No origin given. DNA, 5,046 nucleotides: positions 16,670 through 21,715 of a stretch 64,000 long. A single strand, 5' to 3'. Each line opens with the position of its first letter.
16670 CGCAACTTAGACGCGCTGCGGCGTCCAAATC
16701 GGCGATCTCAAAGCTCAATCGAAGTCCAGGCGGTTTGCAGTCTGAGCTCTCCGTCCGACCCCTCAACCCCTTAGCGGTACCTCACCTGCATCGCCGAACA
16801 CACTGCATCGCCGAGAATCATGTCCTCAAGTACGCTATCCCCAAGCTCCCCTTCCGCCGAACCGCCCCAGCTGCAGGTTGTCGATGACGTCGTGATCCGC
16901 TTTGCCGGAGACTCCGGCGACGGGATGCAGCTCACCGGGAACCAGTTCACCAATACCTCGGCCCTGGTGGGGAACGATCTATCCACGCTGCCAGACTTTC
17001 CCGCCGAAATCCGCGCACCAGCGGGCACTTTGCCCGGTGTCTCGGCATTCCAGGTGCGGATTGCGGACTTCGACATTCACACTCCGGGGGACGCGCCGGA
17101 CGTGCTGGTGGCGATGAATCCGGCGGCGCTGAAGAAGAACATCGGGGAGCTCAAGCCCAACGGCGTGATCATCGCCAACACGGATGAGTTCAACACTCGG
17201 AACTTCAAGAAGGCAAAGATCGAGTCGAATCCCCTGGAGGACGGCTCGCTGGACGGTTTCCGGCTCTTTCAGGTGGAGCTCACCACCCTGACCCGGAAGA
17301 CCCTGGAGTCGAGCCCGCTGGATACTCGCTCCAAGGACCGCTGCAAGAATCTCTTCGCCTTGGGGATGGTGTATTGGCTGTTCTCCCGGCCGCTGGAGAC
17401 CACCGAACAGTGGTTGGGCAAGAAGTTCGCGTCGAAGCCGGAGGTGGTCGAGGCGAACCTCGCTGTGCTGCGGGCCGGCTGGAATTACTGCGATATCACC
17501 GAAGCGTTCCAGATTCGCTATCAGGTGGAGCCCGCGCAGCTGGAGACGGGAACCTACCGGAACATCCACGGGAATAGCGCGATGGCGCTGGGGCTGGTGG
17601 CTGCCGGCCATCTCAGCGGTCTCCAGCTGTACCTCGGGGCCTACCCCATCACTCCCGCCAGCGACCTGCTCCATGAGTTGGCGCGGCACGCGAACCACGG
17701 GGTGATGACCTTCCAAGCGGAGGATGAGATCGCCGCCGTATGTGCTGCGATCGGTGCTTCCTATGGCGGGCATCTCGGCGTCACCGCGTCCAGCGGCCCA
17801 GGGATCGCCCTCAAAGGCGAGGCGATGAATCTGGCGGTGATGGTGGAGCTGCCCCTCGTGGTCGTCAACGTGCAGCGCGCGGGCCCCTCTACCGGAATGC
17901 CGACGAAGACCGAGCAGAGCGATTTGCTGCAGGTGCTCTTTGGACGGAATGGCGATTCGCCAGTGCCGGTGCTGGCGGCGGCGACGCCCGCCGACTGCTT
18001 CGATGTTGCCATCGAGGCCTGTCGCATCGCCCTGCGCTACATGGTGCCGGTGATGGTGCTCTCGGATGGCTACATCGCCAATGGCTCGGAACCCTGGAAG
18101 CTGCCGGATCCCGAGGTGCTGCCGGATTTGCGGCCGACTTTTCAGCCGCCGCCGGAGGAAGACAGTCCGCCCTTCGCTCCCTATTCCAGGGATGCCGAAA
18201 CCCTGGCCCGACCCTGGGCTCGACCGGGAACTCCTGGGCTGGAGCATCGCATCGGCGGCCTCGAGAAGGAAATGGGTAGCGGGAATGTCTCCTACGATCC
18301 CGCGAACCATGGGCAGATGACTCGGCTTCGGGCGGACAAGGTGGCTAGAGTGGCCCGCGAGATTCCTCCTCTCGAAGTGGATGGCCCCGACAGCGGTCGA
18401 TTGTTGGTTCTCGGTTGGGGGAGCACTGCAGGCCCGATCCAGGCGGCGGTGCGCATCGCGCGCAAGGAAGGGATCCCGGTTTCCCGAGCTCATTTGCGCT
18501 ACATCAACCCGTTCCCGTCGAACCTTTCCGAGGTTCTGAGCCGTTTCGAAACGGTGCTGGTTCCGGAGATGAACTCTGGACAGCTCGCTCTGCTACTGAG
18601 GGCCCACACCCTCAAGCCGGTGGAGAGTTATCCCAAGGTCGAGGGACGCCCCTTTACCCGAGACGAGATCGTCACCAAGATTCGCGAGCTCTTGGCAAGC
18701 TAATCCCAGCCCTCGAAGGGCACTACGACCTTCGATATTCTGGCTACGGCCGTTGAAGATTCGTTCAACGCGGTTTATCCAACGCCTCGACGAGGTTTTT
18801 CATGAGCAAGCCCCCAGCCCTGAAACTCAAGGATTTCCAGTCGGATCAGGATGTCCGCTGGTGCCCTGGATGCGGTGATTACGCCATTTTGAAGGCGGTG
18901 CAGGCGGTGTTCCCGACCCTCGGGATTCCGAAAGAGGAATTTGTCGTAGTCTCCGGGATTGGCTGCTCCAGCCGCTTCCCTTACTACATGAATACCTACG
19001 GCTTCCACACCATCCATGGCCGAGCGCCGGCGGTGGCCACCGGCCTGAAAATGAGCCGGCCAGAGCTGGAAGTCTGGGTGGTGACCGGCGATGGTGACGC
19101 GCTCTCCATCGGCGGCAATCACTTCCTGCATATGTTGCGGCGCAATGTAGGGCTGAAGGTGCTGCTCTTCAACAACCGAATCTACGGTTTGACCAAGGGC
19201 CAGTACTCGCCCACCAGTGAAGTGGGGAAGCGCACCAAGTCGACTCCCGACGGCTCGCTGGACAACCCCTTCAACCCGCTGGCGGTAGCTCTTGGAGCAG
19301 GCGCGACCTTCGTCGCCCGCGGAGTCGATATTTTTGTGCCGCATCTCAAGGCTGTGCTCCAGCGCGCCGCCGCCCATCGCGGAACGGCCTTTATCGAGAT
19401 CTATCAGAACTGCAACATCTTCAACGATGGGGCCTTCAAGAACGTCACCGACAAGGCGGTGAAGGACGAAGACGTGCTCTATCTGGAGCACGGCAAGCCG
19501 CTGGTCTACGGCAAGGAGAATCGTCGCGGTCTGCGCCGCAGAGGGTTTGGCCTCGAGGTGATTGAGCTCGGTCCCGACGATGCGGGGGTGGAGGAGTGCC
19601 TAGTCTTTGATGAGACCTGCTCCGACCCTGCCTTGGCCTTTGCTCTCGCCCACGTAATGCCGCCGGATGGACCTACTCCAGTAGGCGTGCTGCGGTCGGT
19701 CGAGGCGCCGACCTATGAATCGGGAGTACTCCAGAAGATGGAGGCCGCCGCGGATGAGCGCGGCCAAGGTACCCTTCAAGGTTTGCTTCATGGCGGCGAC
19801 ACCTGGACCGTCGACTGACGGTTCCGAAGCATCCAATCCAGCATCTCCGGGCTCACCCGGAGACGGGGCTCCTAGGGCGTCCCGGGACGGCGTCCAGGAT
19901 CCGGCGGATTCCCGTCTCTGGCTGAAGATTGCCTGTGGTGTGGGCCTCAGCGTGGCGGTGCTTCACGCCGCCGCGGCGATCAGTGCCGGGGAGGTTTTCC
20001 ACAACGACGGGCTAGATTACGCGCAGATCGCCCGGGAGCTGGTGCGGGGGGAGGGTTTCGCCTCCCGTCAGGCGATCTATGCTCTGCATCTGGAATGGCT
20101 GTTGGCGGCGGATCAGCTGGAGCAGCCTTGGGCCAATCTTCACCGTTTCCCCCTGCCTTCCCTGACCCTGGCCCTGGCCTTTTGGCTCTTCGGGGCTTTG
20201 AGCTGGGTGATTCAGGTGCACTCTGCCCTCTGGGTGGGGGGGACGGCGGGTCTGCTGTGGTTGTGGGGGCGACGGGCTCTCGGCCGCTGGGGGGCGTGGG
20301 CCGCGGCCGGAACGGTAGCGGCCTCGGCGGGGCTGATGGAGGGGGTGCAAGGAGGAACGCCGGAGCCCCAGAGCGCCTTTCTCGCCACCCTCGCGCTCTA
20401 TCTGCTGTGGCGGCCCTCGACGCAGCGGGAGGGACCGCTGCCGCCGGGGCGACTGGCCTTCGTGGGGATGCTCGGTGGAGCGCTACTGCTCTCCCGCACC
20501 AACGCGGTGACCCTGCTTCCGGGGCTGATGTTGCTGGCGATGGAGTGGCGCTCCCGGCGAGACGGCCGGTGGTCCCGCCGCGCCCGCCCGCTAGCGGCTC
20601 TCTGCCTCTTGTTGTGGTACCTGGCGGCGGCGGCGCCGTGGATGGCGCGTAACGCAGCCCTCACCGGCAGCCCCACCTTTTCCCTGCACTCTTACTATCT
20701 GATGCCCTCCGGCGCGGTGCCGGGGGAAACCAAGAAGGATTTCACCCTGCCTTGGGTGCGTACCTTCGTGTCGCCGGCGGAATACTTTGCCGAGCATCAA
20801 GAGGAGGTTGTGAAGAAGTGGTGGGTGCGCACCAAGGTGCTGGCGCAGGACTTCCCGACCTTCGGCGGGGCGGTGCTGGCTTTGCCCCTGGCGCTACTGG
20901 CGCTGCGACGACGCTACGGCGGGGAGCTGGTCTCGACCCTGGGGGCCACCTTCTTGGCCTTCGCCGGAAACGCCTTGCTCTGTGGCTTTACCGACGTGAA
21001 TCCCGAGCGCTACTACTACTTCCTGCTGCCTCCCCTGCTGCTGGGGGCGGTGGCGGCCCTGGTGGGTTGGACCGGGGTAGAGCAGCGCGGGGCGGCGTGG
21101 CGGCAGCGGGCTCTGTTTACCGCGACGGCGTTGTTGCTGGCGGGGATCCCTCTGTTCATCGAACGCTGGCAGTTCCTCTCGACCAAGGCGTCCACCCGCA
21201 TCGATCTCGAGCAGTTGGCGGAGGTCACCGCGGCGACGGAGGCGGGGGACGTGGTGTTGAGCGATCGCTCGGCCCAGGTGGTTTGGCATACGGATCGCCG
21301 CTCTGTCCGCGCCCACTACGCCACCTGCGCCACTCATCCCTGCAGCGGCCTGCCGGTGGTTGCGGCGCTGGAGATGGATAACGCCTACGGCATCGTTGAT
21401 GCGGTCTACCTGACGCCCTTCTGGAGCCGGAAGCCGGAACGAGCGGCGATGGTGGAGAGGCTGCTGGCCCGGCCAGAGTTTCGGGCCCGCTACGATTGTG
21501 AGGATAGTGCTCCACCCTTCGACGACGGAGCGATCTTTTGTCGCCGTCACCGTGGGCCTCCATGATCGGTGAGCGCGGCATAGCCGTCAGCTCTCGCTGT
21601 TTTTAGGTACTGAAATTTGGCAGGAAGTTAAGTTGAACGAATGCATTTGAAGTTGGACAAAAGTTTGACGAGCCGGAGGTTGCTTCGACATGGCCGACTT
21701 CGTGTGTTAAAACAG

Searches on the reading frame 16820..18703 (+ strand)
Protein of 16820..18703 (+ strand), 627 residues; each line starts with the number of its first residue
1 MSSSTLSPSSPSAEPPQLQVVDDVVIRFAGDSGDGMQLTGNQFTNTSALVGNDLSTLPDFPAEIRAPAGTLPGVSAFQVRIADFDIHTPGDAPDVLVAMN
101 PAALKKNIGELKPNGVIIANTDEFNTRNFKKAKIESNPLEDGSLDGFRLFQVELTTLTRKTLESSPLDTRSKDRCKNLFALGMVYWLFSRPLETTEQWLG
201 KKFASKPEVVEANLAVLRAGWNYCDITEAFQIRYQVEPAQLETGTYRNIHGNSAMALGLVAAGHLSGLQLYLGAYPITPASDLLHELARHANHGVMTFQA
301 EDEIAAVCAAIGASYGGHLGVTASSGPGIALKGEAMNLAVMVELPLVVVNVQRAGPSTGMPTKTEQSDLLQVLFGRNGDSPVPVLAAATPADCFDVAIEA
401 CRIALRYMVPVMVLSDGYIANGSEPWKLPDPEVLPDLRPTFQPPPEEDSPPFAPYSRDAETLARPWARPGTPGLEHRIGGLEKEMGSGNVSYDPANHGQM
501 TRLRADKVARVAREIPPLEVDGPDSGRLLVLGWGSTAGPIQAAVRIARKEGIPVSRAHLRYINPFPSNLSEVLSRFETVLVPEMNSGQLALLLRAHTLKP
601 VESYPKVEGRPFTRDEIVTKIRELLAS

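Call 76: search_protein_families(library=pfam, proteins=[window:16820-18703:+], max_evalue=0.00001)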
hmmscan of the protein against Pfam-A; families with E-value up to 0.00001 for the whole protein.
window:16820-18703:+ (627 aa): 3 families
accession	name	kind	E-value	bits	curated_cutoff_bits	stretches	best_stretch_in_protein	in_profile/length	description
PF01855.24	POR_N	-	1.3e-55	189.1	27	1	273-484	12-219/231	Pyruvate flavodoxin/ferredoxin oxidoreductase, thiamine diP-bdg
PF01558.24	POR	-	2.9e-30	106.1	27.4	1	33-220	2-171/173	Pyruvate ferredoxin/flavodoxin oxidoreductase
PF17147.9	PFOR_II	-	8.1e-09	36.2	27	1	529-616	4-101/102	Pyruvate:ferredoxin oxidoreductase core domain II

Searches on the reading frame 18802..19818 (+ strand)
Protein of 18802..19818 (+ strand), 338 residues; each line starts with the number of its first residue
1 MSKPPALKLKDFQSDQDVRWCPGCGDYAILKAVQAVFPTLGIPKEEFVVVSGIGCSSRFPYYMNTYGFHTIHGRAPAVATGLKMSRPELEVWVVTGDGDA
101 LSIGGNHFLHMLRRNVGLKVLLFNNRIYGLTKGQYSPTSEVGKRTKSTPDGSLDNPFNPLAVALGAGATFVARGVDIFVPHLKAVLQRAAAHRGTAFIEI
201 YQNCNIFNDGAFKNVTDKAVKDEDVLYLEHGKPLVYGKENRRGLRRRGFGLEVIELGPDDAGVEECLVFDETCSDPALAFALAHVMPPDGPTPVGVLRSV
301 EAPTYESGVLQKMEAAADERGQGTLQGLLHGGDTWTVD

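Call 76: search_protein_families(library=pfam, proteins=[window:18802-19818:+], max_evalue=0.00001)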
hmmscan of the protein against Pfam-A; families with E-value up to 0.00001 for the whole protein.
window:18802-19818:+ (338 aa): 1 family
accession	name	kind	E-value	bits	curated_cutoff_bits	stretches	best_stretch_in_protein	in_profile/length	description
PF02775.26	TPP_enzyme_C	-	1.3e-31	109.9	21.9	1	53-200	2-151/151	Thiamine pyrophosphate enzyme, C-terminal TPP binding domain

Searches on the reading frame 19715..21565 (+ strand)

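Call 76: search_protein_families(library=pfam, proteins=[window:19715-21565:+], max_evalue=0.00001)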
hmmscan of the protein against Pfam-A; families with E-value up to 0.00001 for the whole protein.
window:19715-21565:+ (616 aa): 1 family
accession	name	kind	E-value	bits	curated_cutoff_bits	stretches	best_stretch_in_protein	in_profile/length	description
PF13231.12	PMT_2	-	7.2e-07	30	26.1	1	146-303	4-151/160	Dolichyl-phosphate-mannose-protein mannosyltransferase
